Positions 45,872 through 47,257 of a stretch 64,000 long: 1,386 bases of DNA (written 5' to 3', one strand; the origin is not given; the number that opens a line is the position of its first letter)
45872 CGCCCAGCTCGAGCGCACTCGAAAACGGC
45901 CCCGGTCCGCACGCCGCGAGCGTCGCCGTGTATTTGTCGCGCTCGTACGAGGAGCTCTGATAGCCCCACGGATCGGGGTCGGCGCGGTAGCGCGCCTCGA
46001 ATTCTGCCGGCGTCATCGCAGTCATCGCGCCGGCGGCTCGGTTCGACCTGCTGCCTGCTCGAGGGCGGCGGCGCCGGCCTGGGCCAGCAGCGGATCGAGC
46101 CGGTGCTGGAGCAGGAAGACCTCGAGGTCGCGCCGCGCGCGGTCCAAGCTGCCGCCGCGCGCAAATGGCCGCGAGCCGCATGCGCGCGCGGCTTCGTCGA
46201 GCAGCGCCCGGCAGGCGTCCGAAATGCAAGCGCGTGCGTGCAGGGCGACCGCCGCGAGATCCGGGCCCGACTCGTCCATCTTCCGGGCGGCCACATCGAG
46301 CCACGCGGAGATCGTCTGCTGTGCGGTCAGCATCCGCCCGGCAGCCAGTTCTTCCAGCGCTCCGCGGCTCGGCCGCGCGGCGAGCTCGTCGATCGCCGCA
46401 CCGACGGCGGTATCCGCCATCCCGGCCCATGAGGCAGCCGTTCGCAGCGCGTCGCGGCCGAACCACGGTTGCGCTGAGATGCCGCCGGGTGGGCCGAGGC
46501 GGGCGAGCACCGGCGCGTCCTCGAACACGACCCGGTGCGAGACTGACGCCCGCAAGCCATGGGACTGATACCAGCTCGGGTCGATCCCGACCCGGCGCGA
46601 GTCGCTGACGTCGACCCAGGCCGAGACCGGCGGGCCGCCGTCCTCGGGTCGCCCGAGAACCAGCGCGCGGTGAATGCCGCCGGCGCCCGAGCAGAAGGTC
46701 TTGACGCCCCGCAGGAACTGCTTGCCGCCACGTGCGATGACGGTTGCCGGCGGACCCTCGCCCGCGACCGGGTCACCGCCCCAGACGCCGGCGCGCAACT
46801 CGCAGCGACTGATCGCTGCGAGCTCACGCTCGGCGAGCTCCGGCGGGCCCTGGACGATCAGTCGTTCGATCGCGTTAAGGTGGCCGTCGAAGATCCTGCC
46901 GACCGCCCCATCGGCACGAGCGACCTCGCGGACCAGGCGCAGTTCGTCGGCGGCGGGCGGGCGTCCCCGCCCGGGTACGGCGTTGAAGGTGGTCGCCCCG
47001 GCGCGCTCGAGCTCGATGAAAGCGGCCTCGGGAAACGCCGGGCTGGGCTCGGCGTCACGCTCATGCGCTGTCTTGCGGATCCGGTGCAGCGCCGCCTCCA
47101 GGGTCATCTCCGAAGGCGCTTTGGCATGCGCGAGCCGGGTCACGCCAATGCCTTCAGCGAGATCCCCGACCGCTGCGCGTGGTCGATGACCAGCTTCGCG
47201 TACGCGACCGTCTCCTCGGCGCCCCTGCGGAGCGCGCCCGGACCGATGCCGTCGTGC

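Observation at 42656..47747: Deacetylase-ACAD-NodS-reductase-GT2::GpgS operon: candidate pathway to an unknown modified glucosylglycerate or glycoconjugate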

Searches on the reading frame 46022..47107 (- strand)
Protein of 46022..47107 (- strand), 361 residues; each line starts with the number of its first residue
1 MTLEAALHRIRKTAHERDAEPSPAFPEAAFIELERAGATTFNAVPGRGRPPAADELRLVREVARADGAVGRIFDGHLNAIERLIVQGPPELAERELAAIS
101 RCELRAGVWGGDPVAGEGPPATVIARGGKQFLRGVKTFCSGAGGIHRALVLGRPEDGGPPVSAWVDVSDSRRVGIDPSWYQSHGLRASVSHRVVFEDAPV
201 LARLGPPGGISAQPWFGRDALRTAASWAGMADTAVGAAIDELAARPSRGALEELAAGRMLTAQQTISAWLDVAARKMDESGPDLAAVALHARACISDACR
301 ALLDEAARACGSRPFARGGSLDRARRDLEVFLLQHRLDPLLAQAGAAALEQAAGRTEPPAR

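Call 7: search_protein_families(library=pfam, proteins=[window:46022-47107:-], max_evalue=0.01)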
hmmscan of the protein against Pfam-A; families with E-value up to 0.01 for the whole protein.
window:46022-47107:- (361 aa): 1 family
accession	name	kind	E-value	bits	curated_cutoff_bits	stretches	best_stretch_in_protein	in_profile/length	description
PF00441.29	Acyl-CoA_dh_1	-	6.7e-05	23.5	22.4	1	218-330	13-130/150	Acyl-CoA dehydrogenase, C-terminal domain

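Call 8: search_protein_families(library=ncbifam, proteins=[window:46022-47107:-], max_evalue=0.01)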
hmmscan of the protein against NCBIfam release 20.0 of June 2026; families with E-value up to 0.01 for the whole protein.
window:46022-47107:- (361 aa): 4 families
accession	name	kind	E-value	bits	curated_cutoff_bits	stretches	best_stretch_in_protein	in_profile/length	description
NF049984.1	Rv1679_FadE16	equivalog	5.6e-08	32.4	600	1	3-327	5-343/371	Rv1679 family acyl-CoA dehydrogenase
NF043015.1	DibenthMonoxDszC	equivalog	9.1e-08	31.3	850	1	52-202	68-225/415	dibenzothiophene monooxygenase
NF042439.1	SulpropCoADesulf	equivalog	0.00073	18.4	600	1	10-332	12-353/379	3-sulfinopropanoyl-CoA desulfinase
TIGR04022.1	sulfur_SfnB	equivalog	0.0011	17.9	430.9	1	58-284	69-276/391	SfnB family sulfur acquisition oxidoreductase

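Call 21: search_dna_similar(query=window:46022-47107:-, collection=plasmids, mode=protein, max_evalue=0.00001, max_rows=30)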
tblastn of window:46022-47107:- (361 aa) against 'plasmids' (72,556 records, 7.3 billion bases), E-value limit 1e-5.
Records with a match: 67; places in all: 70; records where one place covers at least 80% of the query: 11.
Best place of each record, by identity: <60% 67.
By first word of the organism name: Acinetobacter 19; Sulfitobacter 10; Deinococcus 7; Paracoccus 5; Novosphingobium 4; Sphingomonas 3; Methylobacterium 2; Sphingobium 2; Komagataeibacter 2; Streptomyces 2; and 10 more.
By predicted mobility (MOB-suite, as given by PLSDB): non-mobilizable 39; mobilizable 20; conjugative 8.
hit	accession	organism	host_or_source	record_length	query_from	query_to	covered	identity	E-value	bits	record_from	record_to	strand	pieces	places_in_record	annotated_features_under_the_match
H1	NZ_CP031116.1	Rubrobacter indicoceani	cell culture,marine sediment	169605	37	339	84%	53.4%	2e-86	291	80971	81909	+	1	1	acyl-CoA dehydrogenase family protein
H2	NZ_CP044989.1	Deinococcus sp. AJ005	single cell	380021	56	334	77%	34.1%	4e-14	81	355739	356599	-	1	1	acyl-CoA dehydrogenase family protein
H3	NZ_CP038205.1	Paracoccus pantotrophus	single cell,soil associated with ...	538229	50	334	79%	32.0%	3e-16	87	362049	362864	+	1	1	acyl-CoA dehydrogenase family protein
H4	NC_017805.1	Deinococcus gobiensis I-0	-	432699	60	334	76%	32.9%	5e-8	62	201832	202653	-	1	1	acyl-CoA dehydrogenase family protein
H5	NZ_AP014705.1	Methylobacterium aquaticum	-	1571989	46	334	80%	31.1%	9e-12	74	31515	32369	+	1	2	none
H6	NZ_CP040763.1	Paracoccus liaowanqingii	Tibetan antelope,cell culture,feces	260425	52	334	78%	31.6%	9e-19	95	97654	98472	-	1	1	acyl-CoA dehydrogenase family protein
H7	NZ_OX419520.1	Kitasatospora fiedleri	-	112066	44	338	82%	30.0%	4e-6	56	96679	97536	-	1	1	acyl-CoA dehydrogenase family protein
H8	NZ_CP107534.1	Methylobacterium sp. FF17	-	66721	58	334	77%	31.7%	1e-13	80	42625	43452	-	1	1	acyl-CoA dehydrogenase family protein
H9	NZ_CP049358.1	Deinococcus wulumuqiensis R12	cell culture,soil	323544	69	327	72%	33.8%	1e-9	67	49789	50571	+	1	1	acyl-CoA dehydrogenase family protein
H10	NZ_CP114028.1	Jiella pelagia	whole organism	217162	61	338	77%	31.3%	4e-12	75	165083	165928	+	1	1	acyl-CoA dehydrogenase family protein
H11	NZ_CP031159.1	Deinococcus wulumuqiensis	cell culture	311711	69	327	72%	33.3%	1e-9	67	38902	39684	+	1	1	acyl-CoA dehydrogenase family protein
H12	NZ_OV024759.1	Deinococcus radiodurans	-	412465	69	327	72%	33.2%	9e-10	68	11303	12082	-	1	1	acyl-CoA dehydrogenase family protein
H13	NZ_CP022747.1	Sphingobium xenophagum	cell culture,electronic ...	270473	57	334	77%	30.6%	1e-16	89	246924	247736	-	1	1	acyl-CoA dehydrogenase family protein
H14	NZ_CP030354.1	Novosphingobium sp. P6W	cell culture,podzolic fallow soil ...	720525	36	334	83%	28.4%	4e-13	78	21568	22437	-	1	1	acyl-CoA dehydrogenase family protein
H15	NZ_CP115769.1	Paracoccus sediminicola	cell culture,sediment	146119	57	334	77%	30.3%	5e-14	81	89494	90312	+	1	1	acyl-CoA dehydrogenase family protein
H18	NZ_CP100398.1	Streptomyces rimosus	pure culture,mutant of Streptomyces ...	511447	44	335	81%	28.5%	8e-6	56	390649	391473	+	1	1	acyl-CoA dehydrogenase family protein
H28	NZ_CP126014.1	Bradyrhizobium japonicum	Glycine max,soybean,root nodule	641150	58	334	77%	29.1%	1e-8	64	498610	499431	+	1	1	acyl-CoA dehydrogenase family protein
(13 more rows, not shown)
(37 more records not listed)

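Call 22: get_annotated_region(hit=H1, flank=8000)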
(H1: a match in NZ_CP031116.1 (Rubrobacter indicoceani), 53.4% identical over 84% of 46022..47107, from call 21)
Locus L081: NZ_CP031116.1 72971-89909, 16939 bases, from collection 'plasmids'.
description: Rubrobacter indicoceani strain SCSIO 08198 plasmid unnamed1, complete sequence
organism: Rubrobacter indicoceani (NCBI taxid 2051957)
taxonomy: Bacteria; Actinomycetota; Rubrobacteria; Rubrobacterales; Rubrobacteraceae; Rubrobacter; Rubrobacter indicoceani
host: -; source: cell culture,marine sediment; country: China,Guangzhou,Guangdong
typing (MOB-suite, as given by PLSDB): non-mobilizable
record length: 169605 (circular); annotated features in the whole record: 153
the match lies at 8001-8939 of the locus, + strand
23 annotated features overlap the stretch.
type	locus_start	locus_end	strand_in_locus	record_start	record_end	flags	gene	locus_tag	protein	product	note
CDS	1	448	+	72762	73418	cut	-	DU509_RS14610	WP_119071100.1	SRPBCC family protein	-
CDS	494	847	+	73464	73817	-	-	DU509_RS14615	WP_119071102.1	VOC family protein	-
CDS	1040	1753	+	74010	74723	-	-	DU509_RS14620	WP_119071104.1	Crp/Fnr family transcriptional regulator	GO:0006355 - regulation of DNA-templated transcription [Evidence IEA]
CDS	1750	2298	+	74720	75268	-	-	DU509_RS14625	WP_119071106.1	hypothetical protein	-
CDS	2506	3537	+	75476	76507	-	-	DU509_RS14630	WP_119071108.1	PRC and DUF2382 domain-containing protein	-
CDS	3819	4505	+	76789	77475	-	-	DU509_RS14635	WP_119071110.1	hypothetical protein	-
CDS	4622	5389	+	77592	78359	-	-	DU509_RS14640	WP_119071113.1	hypothetical protein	-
CDS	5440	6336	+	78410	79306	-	-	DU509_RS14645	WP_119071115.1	hypothetical protein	-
CDS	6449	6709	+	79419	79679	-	-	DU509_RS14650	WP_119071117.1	hypothetical protein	-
CDS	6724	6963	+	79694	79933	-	-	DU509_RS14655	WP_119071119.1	hypothetical protein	-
CDS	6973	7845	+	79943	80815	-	-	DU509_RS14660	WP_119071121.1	polysaccharide deacetylase family protein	GO:0005975 - carbohydrate metabolic process [Evidence IEA]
CDS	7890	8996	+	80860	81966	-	-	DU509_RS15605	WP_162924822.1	acyl-CoA dehydrogenase family protein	-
CDS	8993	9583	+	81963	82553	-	-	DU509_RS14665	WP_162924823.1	SAM-dependent methyltransferase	GO:0009877 - nodulation [Evidence IEA]; GO:0009312 - oligosaccharide biosynthetic process [Evidence IEA]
CDS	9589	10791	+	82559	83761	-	-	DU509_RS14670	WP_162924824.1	FAD-dependent oxidoreductase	-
CDS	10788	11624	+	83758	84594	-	-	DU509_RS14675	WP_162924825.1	glycosyltransferase family A protein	-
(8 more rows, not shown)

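Call 23: get_annotated_region(hit=H3, flank=6000)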
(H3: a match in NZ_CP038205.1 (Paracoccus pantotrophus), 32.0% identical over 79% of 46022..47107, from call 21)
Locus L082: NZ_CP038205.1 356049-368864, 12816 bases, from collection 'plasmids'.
description: Paracoccus pantotrophus strain DSM 11072 plasmid pPAN2, complete sequence
organism: Paracoccus pantotrophus (NCBI taxid 82367)
taxonomy: Bacteria; Pseudomonadota; Alphaproteobacteria; Rhodobacterales; Paracoccaceae; Paracoccus; Paracoccus pantotrophus
host: -; source: single cell,soil associated with Quercus lobator; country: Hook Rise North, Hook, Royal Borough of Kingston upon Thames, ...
typing (MOB-suite, as given by PLSDB): non-mobilizable; replicon rep_cluster_229; mating-pair formation MPF_T
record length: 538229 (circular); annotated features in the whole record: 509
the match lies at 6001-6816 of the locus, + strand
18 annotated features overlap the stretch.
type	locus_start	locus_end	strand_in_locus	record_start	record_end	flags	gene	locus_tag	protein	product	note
CDS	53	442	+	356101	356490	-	-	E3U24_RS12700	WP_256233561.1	TonB-dependent receptor plug domain-containing protein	-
CDS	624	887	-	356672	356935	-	-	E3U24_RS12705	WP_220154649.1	hypothetical protein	-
CDS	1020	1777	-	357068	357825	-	-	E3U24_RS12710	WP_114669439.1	IS5-like element IS1248A family transposase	GO:0006313 - DNA transposition [Evidence IEA]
CDS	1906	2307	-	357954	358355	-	-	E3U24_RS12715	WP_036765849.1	type II toxin-antitoxin system VapC family toxin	-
CDS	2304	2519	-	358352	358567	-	-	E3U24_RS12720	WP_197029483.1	type II toxin-antitoxin system prevent-host-death family antitoxin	GO:0008219 - cell death [Evidence IEA]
CDS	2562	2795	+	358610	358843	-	-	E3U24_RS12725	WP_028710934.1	hypothetical protein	-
CDS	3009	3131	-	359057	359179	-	-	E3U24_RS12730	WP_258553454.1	hypothetical protein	-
CDS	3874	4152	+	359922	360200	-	-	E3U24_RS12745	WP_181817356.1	hypothetical protein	-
CDS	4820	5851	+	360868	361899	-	-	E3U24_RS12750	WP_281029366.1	glycosyltransferase family 2 protein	-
CDS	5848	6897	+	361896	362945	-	-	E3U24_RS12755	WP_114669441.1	acyl-CoA dehydrogenase family protein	-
CDS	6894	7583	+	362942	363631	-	-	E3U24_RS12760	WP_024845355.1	PIG-L family deacetylase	-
CDS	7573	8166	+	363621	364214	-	-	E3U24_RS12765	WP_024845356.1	SAM-dependent methyltransferase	GO:0009877 - nodulation [Evidence IEA]; GO:0009312 - oligosaccharide biosynthetic process [Evidence IEA]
CDS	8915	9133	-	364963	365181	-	-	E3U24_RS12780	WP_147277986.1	hypothetical protein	-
CDS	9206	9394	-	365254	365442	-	-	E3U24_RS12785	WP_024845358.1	hypothetical protein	-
CDS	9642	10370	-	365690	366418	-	istB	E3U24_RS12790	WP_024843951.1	IS21-like element ISPkr1 family helper ATPase IstB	-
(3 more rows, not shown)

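Call 24: get_annotated_region(hit=H2, flank=6000)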
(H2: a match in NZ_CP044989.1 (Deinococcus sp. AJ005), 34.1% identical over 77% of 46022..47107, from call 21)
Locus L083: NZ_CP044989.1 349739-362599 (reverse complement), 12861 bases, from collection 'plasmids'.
description: Deinococcus sp. AJ005 plasmid p380k, complete sequence
organism: Deinococcus sp. AJ005 (NCBI taxid 2652443)
taxonomy: Bacteria; Deinococcota; Deinococci; Deinococcales; Deinococcaceae; Deinococcus; Deinococcus sp. AJ005
host: -; source: single cell; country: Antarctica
typing (MOB-suite, as given by PLSDB): non-mobilizable
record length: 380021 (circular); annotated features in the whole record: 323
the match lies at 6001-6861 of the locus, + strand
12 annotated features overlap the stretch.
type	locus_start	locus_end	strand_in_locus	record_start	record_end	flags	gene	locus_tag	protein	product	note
CDS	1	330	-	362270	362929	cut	-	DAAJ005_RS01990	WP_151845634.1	response regulator transcription factor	GO:0000160 - phosphorelay signal transduction system [Evidence IEA]; GO:0006355 - regulation of DNA-templated ...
CDS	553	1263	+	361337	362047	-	-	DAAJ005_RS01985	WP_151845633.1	Dps family protein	-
CDS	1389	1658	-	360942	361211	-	-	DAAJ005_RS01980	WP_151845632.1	hypothetical protein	-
CDS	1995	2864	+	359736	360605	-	-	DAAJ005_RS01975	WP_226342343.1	SDR family oxidoreductase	-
CDS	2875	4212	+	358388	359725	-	-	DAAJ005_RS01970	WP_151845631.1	family 1 glycosylhydrolase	GO:0005975 - carbohydrate metabolic process [Evidence IEA]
CDS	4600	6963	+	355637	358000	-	-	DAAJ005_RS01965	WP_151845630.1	acyl-CoA dehydrogenase family protein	-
CDS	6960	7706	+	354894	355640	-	-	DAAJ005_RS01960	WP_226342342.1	PIG-L deacetylase family protein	-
CDS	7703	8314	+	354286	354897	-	-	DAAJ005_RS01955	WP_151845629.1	SAM-dependent methyltransferase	GO:0009877 - nodulation [Evidence IEA]; GO:0009312 - oligosaccharide biosynthetic process [Evidence IEA]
CDS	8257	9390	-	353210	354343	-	-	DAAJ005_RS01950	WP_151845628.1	glycosyltransferase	-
CDS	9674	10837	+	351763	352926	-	-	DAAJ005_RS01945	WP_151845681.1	glycosyltransferase family 1 protein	-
CDS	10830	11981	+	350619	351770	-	glf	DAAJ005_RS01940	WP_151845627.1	UDP-galactopyranose mutase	GO:0009273 - peptidoglycan-based cell wall biogenesis [Evidence IEA]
CDS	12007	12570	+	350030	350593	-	-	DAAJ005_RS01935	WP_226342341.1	SMP-30/gluconolactonase/LRE family protein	-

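Call 25: search_protein_families(library=pfam, proteins=[L081:10788-11624:+, L081:11626-13266:+, L081:13561-14064:+, L081:14118-14798:+, L081:6973-7845:+, L083:4600-6963:+, L082:4820-5851:+, L083:8257-9390:-], max_evalue=0.001)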
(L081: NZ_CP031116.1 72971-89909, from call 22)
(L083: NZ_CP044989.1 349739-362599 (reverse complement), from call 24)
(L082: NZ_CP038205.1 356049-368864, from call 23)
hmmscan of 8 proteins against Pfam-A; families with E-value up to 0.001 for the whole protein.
L081:10788-11624:+ (278 aa): 2 families
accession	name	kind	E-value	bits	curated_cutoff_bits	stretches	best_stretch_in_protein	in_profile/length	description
PF00535.33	Glycos_transf_2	-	1.5e-14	54.7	23.3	1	14-183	2-158/168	Glycosyl transferase family 2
PF13641.12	Glyco_tranf_2_3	-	5.6e-14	53.2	27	1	11-236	2-216/230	Glycosyltransferase like family 2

L081:11626-13266:+ (546 aa): 0 families

L081:13561-14064:+ (167 aa): 2 families
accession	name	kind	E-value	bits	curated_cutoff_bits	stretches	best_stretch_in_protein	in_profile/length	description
PF07274.17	DUF1440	-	3e-06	27.8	34.7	1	56-126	48-116/135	Protein of unknown function (DUF1440)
PF20587.3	DUF6789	-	7.6e-05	23.3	27.1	0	6-155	3-141/144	Family of unknown function (DUF6789)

L081:14118-14798:+ (226 aa): 5 families
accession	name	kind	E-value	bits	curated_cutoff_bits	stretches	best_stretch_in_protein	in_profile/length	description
PF13419.12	HAD_2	-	3.5e-33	115.6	23.8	1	13-188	1-178/178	Haloacid dehalogenase-like hydrolase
PF00702.32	Hydrolase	-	5.2e-28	99.2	26.4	1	10-182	1-191/191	haloacid dehalogenase-like hydrolase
PF13242.12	Hydrolase_like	-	6.9e-11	42.3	22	1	144-213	3-74/75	HAD-hyrolase-like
PF12710.13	HAD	-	2.5e-07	31.8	27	1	13-178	1-188/189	haloacid dehalogenase-like hydrolase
PF03767.20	Acid_phosphat_B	-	2.8e-05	24.2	27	0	9-132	76-162/230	HAD superfamily, subfamily IIIB (Acid phosphatase)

L081:6973-7845:+ (290 aa): 1 family
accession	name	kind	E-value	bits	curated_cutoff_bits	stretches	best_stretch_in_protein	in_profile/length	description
PF01522.26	Polysacc_deac_1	-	3.6e-26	92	23.1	1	74-190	6-122/124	Polysaccharide deacetylase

L083:4600-6963:+ (787 aa): 2 families
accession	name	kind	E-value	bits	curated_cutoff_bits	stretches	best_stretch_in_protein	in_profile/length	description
PF02771.21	Acyl-CoA_dh_N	-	3.1e-12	47.3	22.9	1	421-507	18-105/113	Acyl-CoA dehydrogenase, N-terminal domain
PF08028.16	Acyl-CoA_dh_2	-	1.7e-05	25.5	22.7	1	635-750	5-125/134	Acyl-CoA dehydrogenase, C-terminal domain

L082:4820-5851:+ (343 aa): 3 families
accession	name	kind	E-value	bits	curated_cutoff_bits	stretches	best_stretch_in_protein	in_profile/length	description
PF13641.12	Glyco_tranf_2_3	-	5.5e-09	36.8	27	1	18-245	2-212/230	Glycosyltransferase like family 2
PF00535.33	Glycos_transf_2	-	1.1e-08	35.6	23.3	1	22-150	2-123/168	Glycosyl transferase family 2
PF13632.12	Glyco_trans_2_3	-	0.00013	22.3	27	1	112-263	4-136/198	Glycosyl transferase family group 2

L083:8257-9390:- (377 aa): 1 family
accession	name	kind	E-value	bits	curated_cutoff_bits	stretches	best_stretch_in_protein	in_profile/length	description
PF00535.33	Glycos_transf_2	-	0.00067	20.1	23.3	0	22-155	2-122/168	Glycosyl transferase family 2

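Call 30: find_homologous_proteins(query=window:46022-47107:-, max_evalue=0.001)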
Query window:46022-47107:- (361 aa): 2153 proteins with E <= 0.001 among 8000 candidates; the best 120 are listed.
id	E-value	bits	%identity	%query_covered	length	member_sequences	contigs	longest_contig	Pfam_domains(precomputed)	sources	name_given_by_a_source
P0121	2.4e-230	782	100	100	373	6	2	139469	-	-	-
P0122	6.1e-204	695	90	100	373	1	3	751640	-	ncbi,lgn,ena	ncbi:MAG: hypothetical protein ACLPTJ_17415 [Solirubrobacteraceae bacterium]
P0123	1.2e-185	635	83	98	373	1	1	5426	PF00441.30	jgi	jgi:Acyl-CoA dehydrogenase, C-terminal domain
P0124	4.0e-184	630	83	94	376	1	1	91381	-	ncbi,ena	-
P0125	8.9e-174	596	78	100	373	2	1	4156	-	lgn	-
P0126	2.2e-160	552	75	93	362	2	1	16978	-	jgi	jgi:hypothetical protein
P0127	1.4e-159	549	73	97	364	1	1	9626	-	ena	-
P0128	7.9e-159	547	74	97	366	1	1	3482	-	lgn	-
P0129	1.9e-158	545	73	97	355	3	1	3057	-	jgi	jgi:alkylation response protein AidB-like acyl-CoA dehydrogenase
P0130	3.8e-157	541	73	97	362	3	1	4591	-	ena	-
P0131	4.7e-157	541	74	96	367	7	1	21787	-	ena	-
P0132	6.8e-157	540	74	92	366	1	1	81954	-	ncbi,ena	-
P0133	5.4e-156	537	73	97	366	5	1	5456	-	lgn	-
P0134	9.0e-156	537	74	96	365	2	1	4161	-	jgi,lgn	jgi:alkylation response protein AidB-like acyl-CoA dehydrogenase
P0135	9.8e-156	537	72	98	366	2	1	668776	-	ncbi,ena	-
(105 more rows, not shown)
